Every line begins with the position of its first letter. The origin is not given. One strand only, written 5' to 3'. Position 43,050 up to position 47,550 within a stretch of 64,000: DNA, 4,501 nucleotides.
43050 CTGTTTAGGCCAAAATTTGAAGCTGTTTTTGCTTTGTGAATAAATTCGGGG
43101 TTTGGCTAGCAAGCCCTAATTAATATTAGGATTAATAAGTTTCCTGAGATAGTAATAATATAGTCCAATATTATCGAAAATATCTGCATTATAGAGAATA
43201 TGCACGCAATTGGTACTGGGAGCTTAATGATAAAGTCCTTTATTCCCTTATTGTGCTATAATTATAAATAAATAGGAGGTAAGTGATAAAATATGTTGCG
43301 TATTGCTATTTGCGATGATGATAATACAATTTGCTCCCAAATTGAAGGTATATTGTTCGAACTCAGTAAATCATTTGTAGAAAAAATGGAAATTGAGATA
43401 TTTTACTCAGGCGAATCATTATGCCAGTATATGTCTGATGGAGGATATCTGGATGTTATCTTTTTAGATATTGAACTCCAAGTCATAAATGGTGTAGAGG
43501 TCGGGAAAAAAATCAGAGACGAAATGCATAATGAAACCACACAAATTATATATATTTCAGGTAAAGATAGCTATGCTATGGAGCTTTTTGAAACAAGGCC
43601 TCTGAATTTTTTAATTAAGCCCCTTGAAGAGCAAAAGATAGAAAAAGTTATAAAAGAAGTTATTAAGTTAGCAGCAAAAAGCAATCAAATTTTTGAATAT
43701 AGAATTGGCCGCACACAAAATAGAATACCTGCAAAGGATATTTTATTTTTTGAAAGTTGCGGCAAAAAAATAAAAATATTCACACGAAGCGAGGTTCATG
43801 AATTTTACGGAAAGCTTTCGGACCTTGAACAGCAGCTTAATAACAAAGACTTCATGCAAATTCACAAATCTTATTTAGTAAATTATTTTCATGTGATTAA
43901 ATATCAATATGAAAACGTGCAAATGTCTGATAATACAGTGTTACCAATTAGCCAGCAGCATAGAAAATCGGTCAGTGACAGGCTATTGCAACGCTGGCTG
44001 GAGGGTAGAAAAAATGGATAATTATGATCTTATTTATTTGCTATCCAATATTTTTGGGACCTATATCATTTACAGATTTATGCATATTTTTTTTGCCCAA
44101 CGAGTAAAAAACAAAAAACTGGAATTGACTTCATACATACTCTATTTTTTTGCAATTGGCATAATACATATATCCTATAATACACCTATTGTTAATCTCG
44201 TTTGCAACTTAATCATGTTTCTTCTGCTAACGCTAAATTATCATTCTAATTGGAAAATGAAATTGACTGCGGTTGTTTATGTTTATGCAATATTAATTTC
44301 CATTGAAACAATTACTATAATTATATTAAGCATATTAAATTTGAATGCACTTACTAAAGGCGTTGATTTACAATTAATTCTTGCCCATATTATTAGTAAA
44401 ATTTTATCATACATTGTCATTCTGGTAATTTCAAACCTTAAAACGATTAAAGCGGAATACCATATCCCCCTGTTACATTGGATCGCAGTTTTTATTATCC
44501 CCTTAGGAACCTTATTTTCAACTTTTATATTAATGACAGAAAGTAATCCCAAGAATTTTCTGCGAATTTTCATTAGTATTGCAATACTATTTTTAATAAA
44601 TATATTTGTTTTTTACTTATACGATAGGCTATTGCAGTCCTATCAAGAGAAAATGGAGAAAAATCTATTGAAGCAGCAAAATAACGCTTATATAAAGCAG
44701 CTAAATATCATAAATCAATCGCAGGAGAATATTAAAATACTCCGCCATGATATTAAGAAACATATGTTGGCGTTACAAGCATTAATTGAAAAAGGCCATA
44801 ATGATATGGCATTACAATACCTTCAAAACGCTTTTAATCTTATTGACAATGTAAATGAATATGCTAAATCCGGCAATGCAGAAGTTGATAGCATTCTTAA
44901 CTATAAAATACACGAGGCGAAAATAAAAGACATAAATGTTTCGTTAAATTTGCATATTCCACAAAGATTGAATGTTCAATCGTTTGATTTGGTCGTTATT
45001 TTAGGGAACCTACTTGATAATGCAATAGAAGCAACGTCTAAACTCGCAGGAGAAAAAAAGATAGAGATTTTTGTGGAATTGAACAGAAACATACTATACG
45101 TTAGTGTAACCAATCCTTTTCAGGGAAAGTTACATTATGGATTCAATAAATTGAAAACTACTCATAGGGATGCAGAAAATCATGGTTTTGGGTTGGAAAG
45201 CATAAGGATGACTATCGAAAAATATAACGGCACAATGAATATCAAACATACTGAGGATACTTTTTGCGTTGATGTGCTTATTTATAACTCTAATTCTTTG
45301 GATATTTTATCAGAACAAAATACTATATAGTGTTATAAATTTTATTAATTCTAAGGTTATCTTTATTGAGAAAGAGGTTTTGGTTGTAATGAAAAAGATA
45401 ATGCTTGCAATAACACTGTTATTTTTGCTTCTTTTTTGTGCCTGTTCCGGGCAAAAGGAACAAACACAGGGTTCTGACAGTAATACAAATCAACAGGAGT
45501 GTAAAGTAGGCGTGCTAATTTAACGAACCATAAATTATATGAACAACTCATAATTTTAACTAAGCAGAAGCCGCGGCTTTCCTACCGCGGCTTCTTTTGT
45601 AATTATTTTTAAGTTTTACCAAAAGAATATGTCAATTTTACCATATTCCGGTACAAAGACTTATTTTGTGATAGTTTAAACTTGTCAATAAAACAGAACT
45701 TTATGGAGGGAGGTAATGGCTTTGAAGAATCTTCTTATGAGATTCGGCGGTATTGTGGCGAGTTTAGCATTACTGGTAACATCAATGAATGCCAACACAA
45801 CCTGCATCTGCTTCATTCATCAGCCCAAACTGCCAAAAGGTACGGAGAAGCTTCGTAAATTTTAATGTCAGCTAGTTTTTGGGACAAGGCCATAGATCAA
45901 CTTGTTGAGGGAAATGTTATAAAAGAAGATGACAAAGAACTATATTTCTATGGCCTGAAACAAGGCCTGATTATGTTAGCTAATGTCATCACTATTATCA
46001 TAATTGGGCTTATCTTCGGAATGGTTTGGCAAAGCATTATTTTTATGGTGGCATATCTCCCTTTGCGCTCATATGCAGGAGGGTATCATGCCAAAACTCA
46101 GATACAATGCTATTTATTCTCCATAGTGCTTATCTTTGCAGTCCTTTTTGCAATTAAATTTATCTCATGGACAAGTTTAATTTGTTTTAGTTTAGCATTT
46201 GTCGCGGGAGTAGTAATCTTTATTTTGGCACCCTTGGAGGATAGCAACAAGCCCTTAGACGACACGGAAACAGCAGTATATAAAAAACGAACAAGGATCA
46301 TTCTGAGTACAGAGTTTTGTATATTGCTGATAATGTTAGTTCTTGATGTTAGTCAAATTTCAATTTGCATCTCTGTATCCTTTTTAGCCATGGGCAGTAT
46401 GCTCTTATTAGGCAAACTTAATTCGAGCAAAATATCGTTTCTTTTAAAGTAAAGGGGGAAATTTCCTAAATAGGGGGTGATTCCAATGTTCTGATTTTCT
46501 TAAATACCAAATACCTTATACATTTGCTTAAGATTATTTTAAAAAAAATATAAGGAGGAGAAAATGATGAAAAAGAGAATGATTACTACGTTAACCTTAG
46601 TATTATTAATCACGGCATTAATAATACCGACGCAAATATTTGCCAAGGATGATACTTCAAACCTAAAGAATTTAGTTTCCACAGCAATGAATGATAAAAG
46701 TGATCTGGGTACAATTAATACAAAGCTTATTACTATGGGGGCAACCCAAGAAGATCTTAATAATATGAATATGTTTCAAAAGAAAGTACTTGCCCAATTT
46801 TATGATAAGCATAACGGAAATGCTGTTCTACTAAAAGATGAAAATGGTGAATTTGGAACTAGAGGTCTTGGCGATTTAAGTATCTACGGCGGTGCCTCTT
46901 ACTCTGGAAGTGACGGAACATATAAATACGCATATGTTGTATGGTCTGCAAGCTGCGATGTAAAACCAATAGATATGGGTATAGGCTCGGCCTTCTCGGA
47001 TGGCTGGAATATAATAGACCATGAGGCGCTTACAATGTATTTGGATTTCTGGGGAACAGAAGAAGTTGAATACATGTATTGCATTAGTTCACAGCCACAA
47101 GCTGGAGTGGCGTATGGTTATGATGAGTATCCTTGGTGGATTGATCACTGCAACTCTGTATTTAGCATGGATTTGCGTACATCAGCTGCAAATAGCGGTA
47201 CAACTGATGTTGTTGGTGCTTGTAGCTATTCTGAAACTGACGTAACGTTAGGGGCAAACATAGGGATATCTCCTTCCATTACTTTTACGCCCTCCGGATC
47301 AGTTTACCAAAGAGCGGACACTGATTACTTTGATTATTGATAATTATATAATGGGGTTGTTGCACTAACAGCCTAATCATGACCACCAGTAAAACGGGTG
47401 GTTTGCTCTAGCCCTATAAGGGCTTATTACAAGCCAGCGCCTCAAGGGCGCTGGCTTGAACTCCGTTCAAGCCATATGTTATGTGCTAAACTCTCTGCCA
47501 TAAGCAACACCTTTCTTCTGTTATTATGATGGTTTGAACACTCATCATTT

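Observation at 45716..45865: Unannotated 49-aa AgrD-like precursor with a two-cysteine core (TTCICFI)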

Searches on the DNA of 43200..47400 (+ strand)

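Call 49: search_dna_similar(query=window:43200-47400:+, collection=plasmids, mode=near, max_rows=5)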
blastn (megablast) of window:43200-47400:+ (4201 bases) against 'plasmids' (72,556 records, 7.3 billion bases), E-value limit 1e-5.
No match.

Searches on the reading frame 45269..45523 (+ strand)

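Call 3: search_protein_families(library=pfam, proteins=[window:45269-45523:+], max_evalue=1)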
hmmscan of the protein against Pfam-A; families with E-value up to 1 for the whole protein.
window:45269-45523:+ (84 aa): 1 family
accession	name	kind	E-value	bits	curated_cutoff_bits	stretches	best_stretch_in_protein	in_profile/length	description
PF06143.16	Baculo_11_kDa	-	0.43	10.7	28.4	1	24-74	24-74/84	Baculovirus 11 kDa family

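Call 4: search_protein_families(library=ncbifam, proteins=[window:45269-45523:+], max_evalue=1)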
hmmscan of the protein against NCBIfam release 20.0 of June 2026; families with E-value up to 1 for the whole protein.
window:45269-45523:+ (84 aa): 15 families
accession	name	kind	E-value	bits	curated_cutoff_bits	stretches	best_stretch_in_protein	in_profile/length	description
NF058647.1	lipo_LytA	equivalog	0.0017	18.6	110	1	41-77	1-36/107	acidic lipoprotein LytA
NF045774.1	cytochro_C551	exception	0.0018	18.2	118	1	41-76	1-36/110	cytochrome c551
NF047879.1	catechol_SstD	exception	0.0086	15.1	450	1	41-79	1-39/343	ferrated catecholamine ABC transporter substrate-binding lipoprotein SstD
NF058595.1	invert_tail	domain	0.009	16.3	37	1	41-77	54-90/113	lipo-invert putative C-terminal anchoring domain-containing protein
NF041193.1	lipo_SP0191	subfamily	0.01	15.9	75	1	41-76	1-35/190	SP0191 family lipoprotein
NF040528.1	SP_0198_lipo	equivalog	0.019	14.9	100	1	42-77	1-37/144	SP_0198 family lipoprotein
NF046038.1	NGK_0946_fam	subfamily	0.02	15.4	45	1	41-73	1-30/102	NGK_0946 family protein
NF038041.1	fim_Mfa1_fam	subfamily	0.02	14.1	130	1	41-78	2-38/495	Mfa1 family fimbria major subunit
NF041428.1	TrsH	subfamily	0.028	14.5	150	1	41-74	1-34/149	TrsH/TraH family protein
NF050142.1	PG1828_fam_lipo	equivalog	0.031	15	50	1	41-73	1-34/59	PG1828 family lipoprotein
NF033553.1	MerP_Gpos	exception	0.046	13.6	110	1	43-76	7-38/112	mercury resistance system substrate-binding protein MerP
NF033193.2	lipo_NDxxF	hypoth_equivalog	0.055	13.2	60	1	42-76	2-36/199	NDxxF motif lipoprotein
NF040883.1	amid_act_ActS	equivalog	0.068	12.4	375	1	43-73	4-34/242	amidase activator ActS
NF033802.1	AimP_fam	subfamily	0.091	13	35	1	41-68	1-28/43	lysogeny pheromone AimP family peptide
NF053819.1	EF0750_LPXTG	subfamily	0.2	12.2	47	1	41-68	1-28/105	EF2685/EF0750 family sortase-dependent surface protein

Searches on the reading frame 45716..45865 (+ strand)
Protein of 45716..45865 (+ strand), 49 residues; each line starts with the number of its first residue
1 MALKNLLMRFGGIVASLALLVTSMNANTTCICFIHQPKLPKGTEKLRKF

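Call 3: search_protein_families(library=pfam, proteins=[window:45716-45865:+], max_evalue=1)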
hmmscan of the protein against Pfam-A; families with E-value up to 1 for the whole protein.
window:45716-45865:+ (49 aa): 0 families

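Call 4: search_protein_families(library=ncbifam, proteins=[window:45716-45865:+], max_evalue=1)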
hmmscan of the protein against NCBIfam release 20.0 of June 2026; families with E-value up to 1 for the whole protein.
window:45716-45865:+ (49 aa): 2 families
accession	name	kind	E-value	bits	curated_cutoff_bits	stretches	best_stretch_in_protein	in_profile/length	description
TIGR04223.1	quorum_AgrD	subfamily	1.6e-11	44.1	19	1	10-41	3-34/38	AgrD family cyclic lactone autoinducer peptide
NF004908.0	PRK06265.2-3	equivalog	0.04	13.9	205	1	2-46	86-130/211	cobalt transporter CbiM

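Call 5: list_cluster_members(proteins=[window:45716-45862:+, window:45865-46449:+, window:46564-47337:+])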
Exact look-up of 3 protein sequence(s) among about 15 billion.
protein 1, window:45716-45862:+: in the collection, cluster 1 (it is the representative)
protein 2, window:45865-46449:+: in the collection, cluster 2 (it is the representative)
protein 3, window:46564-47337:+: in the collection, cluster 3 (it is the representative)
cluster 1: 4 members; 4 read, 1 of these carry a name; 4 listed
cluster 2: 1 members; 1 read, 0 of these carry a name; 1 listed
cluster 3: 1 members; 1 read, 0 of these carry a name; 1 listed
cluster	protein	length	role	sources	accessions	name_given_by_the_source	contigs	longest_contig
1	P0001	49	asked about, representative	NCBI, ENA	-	-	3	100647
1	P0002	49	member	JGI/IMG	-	cyclic lactone autoinducer peptide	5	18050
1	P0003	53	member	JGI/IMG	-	-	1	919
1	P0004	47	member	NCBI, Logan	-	-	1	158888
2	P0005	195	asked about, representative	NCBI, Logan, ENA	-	-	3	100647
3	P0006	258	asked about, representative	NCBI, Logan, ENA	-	-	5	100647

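Call 6: find_homologous_proteins(query=window:45716-45862:+, max_evalue=0.01)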
Query seq(49 aa) (49 aa): 3 proteins with E <= 0.01 among 3 candidates.
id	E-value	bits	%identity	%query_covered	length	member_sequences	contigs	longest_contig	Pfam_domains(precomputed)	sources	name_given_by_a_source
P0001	1.5e-24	101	100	100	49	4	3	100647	-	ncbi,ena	-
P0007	3.6e-16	75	88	86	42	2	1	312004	-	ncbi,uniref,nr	ncbi:cyclic lactone autoinducer peptide [Dehalobacterium formicoaceticum]|uniref:Cyclic lactone auto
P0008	1.1e-13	67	67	94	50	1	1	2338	-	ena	-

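Call 8: find_encoding_contigs(protein=P0007, flank=6000, max_places=4)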
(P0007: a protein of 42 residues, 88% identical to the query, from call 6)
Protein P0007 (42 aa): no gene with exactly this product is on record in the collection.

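Call 9: find_encoding_contigs(protein=P0001, flank=6000, max_places=6)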
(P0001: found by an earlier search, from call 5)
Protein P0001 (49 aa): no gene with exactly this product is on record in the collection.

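Call 10: find_encoding_contigs(protein=P0008, flank=6000, max_places=4)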
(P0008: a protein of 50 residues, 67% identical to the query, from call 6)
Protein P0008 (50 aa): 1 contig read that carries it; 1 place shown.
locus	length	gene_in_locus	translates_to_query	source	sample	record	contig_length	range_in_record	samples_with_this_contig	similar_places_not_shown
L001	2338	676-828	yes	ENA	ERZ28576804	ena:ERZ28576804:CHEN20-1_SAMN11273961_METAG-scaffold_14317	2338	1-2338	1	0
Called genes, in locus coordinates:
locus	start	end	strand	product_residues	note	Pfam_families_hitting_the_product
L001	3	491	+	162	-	?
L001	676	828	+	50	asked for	-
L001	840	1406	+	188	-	PF04647:AgrB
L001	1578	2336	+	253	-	?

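Call 11: find_encoding_contigs(protein=P0005, flank=10000, max_places=6)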
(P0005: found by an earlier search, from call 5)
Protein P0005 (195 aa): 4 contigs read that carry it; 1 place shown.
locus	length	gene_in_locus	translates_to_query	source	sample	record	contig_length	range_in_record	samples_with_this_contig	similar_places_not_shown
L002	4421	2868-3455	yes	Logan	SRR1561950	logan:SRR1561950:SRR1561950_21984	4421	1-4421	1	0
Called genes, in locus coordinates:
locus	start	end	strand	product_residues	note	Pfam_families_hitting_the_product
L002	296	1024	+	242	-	PF00072:Response_reg, PF04397:LytTR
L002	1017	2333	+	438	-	PF02518:HATPase_c (weak), PF14501:HATPase_c_5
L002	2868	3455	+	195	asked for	PF04647:AgrB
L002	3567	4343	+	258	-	-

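Call 14: find_related_loci(query=A1, collection=genome_contigs, flank=4000)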
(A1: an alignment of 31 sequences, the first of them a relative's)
Query A1 (195 aa) in genome_contigs; peptide patterns used: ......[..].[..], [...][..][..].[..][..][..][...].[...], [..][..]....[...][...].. (x = any residue, [..] = any of these).
273 stretches matched a pattern; 219 encode a relative of the query (tblastn E <= 1e-3); the best 80 are kept; 79 distinct loci.
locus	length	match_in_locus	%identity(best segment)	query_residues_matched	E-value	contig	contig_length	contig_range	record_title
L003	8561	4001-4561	60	6-191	1e-73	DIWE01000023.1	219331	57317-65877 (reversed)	MAG TPA_asm: Clostridiales bacterium UBA6114 UBA6114_contig_6242, whole genome shotgun sequence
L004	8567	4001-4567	58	1-189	4e-68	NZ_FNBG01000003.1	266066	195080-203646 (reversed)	Fontibacillus panacisegetis strain DSM 28129, whole genome shotgun sequence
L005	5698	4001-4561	56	1-187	9e-66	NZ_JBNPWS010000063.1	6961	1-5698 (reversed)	Paenibacillus sp. DS2015 Ga0466927_63, whole genome shotgun sequence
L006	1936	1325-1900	55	5-194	1e-66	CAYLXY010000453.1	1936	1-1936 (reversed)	MAG TPA_asm: uncultured Clostridiaceae bacterium isolate binchicken_co157_213 genome assembly, contig: NODE_152264_lengt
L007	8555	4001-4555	49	1-185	5e-63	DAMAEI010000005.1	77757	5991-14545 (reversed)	MAG TPA_asm: Sedimentibacter sp. isolate CTOTU48041 NODE_51_length_77757_cov_2.819979, whole genome shotgun sequence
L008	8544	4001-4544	59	4-184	9e-63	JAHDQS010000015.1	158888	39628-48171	MAG: Clostridia bacterium isolate SM3-B6.2 k141_65551, whole genome shotgun sequence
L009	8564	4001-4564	47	1-188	3e-61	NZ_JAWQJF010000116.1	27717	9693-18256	MAG: Sedimentibacter sp. isolate dastool_bacteria_metabat2_bacteria.39 k99_4370040, whole genome shotgun sequence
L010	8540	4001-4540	55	7-186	1e-60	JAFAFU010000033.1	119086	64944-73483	MAG: Bacillota bacterium isolate OH_SBlB_19 k127_1308207, whole genome shotgun sequence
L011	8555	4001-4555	48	7-191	6e-60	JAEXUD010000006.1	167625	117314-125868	MAG: Bacillota bacterium isolate OH_HBrB_378 k127_1974884, whole genome shotgun sequence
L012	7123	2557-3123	48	1-189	4e-60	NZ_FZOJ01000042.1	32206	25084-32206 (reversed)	Anaerovirgula multivorans strain SCA, whole genome shotgun sequence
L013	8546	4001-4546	51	7-188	6e-59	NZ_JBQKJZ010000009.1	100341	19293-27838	Clostridium sporogenes strain LCP25S3_F4 contig00009, whole genome shotgun sequence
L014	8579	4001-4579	49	1-189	8e-59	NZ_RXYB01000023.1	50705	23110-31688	Acetobacterium tundrae strain DSM 9173 NODE_23_length_50705_cov_21.1401, whole genome shotgun sequence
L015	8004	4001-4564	49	1-188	2e-58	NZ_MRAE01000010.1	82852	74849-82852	Clostridium tepidum strain IEH 97212 scaffold_9, whole genome shotgun sequence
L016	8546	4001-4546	53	7-188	1e-64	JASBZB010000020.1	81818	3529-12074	MAG: Clostridiaceae bacterium isolate bin-6 c_000000000312, whole genome shotgun sequence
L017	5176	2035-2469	62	12-156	5e-57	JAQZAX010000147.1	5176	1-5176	MAG: Anaerocolumna sp. isolate L_E1_T20_B_bin.60 scaffold_16880, whole genome shotgun sequence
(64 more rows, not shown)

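Call 46: search_protein_representatives(protein=window:45716-45862:+)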
Query: 49 residues. Proteins with E-value up to 0.001 (for the whole library): 130; up to 1e-10: 0; up to 1e-30: 0. The best 130 are listed.
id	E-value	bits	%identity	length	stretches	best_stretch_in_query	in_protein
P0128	1.7e-10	55.8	52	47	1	4-49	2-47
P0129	2.6e-09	52.1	51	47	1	3-49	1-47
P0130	2.9e-09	52.0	58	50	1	4-48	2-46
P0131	3.8e-09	51.6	50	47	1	3-48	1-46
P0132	6.1e-09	51.0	54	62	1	2-49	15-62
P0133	9.9e-09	50.3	53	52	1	5-49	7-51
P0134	5.0e-08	48.1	67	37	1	14-49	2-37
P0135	6.1e-08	47.9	46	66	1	2-49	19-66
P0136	1.0e-07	47.2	51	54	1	3-49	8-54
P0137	1.3e-07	46.9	62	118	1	13-49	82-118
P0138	1.3e-07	46.9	53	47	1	4-48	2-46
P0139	1.6e-07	46.6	56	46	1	4-49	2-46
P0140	1.7e-07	46.5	53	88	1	2-48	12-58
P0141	1.9e-07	46.3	53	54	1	4-48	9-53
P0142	2.5e-07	46.0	49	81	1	3-49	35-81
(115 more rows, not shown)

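Call 50: search_dna_similar(query=window:45716-45862:+, collection=phages, mode=protein, max_evalue=0.01, max_rows=10)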
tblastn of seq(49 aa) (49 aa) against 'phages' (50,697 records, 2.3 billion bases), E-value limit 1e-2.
Records with a match: 1; places in all: 1; records where one place covers at least 80% of the query: 0.
Best place of each record, by identity: <60% 1.
By first word of the organism name: Bacteriophage 1.
By host as written in the record: - 1.
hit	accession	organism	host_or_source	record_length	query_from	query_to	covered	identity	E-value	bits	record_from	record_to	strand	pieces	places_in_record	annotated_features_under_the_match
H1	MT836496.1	Bacteriophage sp.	human fecal samples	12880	13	49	76%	43.2%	2e-3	39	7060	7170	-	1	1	record has no annotation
